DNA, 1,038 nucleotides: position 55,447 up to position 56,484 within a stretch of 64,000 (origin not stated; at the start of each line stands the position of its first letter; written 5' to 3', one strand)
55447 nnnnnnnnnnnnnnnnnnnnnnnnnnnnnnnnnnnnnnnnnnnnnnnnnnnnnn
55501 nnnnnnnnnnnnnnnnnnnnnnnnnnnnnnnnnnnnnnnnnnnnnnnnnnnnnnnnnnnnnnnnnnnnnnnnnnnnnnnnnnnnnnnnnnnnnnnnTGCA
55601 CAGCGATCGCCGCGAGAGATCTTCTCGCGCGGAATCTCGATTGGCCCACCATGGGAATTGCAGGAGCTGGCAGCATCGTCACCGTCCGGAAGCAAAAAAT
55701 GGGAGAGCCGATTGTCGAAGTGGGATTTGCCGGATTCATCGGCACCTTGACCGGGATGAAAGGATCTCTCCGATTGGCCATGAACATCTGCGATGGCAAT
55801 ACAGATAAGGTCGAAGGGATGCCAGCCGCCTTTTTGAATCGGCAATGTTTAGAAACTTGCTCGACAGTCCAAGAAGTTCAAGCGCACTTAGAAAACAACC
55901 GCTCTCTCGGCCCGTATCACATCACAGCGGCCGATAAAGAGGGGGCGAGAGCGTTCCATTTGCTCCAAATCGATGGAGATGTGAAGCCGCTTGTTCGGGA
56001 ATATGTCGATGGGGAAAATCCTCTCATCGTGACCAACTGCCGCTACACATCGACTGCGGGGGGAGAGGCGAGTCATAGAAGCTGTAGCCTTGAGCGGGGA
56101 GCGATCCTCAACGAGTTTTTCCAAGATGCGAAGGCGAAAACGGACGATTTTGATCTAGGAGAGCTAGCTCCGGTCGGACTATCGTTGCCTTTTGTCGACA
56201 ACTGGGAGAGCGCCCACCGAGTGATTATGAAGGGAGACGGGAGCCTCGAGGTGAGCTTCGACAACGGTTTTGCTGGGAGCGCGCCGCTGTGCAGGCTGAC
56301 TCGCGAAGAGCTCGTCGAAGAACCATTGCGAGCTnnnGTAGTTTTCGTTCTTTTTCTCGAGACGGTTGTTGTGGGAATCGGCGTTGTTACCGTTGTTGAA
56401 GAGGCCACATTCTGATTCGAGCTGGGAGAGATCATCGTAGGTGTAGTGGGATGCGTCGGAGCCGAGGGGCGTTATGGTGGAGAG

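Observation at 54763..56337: Inc-like membrane anchor fused to a C45-type Ntn-hydrolase with a Pro/Ala linker just before the nucleophile Cys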

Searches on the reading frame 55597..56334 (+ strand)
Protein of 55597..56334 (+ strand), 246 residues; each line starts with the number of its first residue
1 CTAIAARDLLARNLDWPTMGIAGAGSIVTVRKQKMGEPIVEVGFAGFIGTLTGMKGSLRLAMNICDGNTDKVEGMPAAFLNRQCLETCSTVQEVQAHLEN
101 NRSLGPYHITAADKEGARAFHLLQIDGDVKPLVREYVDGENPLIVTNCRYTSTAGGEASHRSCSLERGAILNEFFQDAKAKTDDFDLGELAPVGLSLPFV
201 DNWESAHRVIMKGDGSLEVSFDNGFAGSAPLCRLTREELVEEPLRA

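Call 13: find_homologous_proteins(query=window:55597-56334:+, max_evalue=0.001)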
Query window:55597-56334:+ (246 aa): 1 proteins with E <= 0.001 among 829 candidates.
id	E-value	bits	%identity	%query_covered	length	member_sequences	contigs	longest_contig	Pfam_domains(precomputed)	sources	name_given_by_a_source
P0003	1.2e-6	46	35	43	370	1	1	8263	PF03417.22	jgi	jgi:isopenicillin-N N-acyltransferase like protein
